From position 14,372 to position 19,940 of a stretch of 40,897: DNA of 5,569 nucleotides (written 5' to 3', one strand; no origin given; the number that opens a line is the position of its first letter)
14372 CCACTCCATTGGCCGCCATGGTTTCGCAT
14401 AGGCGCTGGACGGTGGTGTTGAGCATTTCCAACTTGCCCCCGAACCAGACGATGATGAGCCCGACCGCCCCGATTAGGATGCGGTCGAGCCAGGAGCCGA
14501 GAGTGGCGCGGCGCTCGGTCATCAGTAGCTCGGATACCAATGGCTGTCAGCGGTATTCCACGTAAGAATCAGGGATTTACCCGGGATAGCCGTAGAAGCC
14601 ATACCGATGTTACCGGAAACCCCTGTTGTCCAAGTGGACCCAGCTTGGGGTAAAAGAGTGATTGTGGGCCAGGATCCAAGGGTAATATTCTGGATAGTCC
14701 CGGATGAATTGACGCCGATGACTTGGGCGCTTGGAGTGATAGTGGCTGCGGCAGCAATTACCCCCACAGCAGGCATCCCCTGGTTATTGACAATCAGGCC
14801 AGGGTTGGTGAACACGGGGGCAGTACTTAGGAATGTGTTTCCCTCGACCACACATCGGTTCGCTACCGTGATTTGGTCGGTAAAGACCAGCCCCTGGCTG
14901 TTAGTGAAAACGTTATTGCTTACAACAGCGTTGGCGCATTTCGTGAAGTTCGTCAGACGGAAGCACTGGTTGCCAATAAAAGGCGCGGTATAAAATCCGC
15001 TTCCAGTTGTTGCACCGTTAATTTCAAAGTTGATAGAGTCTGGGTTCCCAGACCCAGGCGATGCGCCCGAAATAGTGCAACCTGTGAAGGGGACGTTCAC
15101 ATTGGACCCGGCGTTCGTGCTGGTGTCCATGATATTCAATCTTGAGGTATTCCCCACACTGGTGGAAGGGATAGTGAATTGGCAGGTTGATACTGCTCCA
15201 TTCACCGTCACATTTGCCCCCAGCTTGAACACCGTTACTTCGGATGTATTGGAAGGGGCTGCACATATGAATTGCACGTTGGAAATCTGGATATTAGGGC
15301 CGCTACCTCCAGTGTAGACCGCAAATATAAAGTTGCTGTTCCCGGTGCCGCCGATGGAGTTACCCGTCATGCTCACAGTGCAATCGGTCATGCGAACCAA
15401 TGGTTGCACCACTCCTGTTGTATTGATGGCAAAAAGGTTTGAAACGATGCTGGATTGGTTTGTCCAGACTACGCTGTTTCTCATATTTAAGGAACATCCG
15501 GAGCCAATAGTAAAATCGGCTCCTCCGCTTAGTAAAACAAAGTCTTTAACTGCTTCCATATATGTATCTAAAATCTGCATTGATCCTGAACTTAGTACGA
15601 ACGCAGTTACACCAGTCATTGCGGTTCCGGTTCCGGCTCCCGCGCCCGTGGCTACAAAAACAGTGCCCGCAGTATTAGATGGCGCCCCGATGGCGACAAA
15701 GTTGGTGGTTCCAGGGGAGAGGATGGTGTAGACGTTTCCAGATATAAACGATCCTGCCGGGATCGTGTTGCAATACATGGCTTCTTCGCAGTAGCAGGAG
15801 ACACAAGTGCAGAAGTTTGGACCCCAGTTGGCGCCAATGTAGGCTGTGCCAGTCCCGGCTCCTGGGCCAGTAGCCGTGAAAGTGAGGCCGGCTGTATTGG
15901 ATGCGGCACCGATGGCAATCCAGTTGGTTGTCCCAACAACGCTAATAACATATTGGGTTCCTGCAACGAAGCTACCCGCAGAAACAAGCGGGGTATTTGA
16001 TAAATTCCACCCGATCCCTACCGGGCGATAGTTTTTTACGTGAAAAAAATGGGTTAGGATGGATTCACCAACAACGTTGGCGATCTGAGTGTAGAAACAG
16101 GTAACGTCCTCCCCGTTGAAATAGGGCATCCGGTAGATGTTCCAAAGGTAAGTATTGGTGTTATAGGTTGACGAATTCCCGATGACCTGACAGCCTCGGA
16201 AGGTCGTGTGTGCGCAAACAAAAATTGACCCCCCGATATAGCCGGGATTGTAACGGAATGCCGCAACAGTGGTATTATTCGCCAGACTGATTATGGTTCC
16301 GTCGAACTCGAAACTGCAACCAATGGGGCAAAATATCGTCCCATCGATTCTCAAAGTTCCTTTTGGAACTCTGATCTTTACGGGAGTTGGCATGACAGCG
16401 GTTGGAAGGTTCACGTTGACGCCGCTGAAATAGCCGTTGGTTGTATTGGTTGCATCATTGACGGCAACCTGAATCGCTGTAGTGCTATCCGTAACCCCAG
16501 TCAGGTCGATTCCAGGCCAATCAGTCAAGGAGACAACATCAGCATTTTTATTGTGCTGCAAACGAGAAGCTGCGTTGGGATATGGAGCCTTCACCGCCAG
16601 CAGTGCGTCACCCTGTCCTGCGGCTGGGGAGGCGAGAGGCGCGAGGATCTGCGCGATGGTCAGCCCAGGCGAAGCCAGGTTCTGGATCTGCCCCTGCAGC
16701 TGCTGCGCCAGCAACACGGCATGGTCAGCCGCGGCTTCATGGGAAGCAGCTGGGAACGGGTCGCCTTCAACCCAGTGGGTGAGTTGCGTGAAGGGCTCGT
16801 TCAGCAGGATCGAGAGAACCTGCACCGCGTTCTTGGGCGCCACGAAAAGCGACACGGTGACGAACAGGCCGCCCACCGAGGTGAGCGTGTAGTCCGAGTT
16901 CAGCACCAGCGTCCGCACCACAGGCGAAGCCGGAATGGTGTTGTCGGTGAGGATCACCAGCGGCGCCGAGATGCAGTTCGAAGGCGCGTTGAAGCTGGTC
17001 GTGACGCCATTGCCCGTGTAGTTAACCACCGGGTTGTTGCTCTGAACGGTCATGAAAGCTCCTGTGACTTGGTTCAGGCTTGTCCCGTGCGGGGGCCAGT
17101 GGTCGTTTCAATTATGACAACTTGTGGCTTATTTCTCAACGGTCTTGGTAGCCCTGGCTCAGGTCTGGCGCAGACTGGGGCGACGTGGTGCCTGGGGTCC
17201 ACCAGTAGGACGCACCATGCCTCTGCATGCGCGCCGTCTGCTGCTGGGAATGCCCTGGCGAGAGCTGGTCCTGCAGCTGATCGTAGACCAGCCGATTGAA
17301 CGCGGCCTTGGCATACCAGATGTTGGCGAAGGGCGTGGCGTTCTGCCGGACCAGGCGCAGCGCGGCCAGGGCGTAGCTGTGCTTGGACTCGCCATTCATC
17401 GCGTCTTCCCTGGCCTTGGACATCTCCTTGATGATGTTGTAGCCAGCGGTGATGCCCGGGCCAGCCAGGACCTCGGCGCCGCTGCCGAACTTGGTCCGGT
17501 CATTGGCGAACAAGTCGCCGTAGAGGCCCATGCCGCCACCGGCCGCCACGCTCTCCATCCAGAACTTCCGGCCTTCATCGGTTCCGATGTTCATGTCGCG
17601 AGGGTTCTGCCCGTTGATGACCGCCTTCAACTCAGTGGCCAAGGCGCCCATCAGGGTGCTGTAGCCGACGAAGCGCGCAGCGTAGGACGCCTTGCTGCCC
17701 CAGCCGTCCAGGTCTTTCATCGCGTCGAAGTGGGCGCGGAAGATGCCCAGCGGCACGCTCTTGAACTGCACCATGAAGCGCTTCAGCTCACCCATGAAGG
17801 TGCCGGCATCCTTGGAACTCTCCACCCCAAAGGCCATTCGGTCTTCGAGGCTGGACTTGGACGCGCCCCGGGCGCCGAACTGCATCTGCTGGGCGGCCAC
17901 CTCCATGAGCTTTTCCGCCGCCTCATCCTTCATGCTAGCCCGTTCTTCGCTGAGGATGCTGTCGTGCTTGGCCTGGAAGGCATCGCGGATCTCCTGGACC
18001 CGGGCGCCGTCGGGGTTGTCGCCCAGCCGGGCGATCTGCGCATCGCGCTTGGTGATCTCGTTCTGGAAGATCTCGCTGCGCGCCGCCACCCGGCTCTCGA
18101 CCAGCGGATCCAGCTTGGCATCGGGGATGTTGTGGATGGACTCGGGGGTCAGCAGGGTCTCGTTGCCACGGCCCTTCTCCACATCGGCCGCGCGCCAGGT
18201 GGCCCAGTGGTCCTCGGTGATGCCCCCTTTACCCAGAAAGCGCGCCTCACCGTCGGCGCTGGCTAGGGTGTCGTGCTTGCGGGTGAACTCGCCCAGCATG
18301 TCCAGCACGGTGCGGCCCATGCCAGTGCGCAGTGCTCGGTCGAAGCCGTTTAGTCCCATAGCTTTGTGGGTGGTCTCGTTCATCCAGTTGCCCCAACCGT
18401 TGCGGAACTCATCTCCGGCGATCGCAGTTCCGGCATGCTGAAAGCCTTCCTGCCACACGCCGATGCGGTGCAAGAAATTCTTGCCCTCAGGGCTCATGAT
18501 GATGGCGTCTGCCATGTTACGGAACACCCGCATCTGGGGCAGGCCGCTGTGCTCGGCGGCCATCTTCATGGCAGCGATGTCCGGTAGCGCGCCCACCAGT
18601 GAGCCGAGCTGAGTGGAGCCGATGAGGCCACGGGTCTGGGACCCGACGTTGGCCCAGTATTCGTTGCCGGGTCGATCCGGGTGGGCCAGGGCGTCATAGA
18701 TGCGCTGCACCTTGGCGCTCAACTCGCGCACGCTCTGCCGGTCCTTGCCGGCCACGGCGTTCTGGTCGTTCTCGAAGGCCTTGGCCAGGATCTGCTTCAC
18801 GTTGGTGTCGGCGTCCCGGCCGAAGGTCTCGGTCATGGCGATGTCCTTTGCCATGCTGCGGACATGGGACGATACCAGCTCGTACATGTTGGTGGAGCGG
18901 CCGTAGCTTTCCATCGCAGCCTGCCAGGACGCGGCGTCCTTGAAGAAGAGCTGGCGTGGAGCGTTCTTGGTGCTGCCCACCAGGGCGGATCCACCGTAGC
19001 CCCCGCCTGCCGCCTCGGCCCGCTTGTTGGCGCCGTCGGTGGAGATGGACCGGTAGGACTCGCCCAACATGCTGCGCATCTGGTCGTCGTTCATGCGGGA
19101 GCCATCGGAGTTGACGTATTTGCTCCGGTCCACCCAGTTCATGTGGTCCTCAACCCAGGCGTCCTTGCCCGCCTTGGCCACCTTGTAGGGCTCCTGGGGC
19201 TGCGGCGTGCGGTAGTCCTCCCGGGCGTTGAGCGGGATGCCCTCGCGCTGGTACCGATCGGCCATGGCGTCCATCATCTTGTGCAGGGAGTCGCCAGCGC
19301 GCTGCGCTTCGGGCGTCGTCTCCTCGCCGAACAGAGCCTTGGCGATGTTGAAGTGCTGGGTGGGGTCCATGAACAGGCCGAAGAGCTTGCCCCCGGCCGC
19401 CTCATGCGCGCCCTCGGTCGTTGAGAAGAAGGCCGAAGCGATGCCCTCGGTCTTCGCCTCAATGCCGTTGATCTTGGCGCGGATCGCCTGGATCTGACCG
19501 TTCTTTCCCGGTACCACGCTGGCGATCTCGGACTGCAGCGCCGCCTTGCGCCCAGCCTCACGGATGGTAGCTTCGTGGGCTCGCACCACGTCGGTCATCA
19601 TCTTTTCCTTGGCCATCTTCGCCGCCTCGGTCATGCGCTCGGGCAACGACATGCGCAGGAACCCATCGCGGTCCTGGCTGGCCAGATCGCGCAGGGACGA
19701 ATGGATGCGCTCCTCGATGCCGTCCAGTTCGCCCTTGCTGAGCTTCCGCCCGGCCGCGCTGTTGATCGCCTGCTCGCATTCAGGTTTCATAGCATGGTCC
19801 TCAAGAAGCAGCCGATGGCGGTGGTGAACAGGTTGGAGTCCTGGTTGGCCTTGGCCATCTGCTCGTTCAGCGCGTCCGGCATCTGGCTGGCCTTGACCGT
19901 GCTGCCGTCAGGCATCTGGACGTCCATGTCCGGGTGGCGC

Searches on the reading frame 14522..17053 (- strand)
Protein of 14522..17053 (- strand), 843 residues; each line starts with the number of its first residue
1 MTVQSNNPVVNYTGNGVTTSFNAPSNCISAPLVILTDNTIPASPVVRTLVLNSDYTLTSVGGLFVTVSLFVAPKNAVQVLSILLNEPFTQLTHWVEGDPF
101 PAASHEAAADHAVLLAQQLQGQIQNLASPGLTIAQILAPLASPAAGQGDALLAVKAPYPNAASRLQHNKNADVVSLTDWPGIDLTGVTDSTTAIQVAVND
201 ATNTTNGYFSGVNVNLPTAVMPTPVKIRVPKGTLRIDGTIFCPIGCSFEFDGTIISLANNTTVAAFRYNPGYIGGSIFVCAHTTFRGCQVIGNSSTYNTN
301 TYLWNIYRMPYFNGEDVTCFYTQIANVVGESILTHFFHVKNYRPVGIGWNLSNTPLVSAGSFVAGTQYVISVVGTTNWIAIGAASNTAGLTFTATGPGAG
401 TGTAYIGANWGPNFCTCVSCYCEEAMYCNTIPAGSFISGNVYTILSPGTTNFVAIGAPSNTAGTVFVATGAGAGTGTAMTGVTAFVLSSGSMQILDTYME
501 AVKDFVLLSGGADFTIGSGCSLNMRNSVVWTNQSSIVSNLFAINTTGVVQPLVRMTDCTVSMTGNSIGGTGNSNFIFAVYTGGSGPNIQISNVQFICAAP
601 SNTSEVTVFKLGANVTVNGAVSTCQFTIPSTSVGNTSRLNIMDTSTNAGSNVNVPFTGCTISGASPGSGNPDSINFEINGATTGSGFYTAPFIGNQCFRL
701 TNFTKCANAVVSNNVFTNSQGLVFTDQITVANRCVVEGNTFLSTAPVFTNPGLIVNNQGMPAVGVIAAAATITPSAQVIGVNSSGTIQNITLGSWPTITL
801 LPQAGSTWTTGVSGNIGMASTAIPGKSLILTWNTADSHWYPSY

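Call 43: search_protein_families(library=pfam, proteins=[window:14522-17053:-], max_evalue=0.01)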
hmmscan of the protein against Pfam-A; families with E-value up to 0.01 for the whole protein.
window:14522-17053:- (843 aa): 0 families

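Call 100: search_protein_families(library=phrogs, proteins=[window:14522-17053:-], max_evalue=0.00001)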
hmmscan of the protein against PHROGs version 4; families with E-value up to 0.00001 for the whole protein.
window:14522-17053:- (843 aa): 5 families
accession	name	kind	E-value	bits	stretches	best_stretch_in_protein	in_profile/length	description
phrog_28871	-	unknown function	7.1e-13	48.2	1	134-237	205-305/946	-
phrog_20231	-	tail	5.8e-12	46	1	135-211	135-210/691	tail protein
phrog_8649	-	unknown function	5.9e-12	46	1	131-179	208-256/743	-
phrog_1640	-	tail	6.7e-11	43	1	1-126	1-123/765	tail protein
phrog_13893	-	tail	5.6e-08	32.6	1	1-126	1-124/648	tail protein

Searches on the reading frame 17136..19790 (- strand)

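Call 100: search_protein_families(library=phrogs, proteins=[window:17136-19790:-], max_evalue=0.00001)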
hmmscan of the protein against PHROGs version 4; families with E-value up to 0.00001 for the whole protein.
window:17136-19790:- (884 aa): 3 families
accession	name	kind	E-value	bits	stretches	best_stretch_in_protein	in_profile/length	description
phrog_684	-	head and packaging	3e-218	728.2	1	1-878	1-837/840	virion structural protein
phrog_23925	-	unknown function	5.4e-64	217.8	1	1-430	1-443/471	-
phrog_26678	-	unknown function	9.1e-52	177.1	1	499-872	4-316/324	-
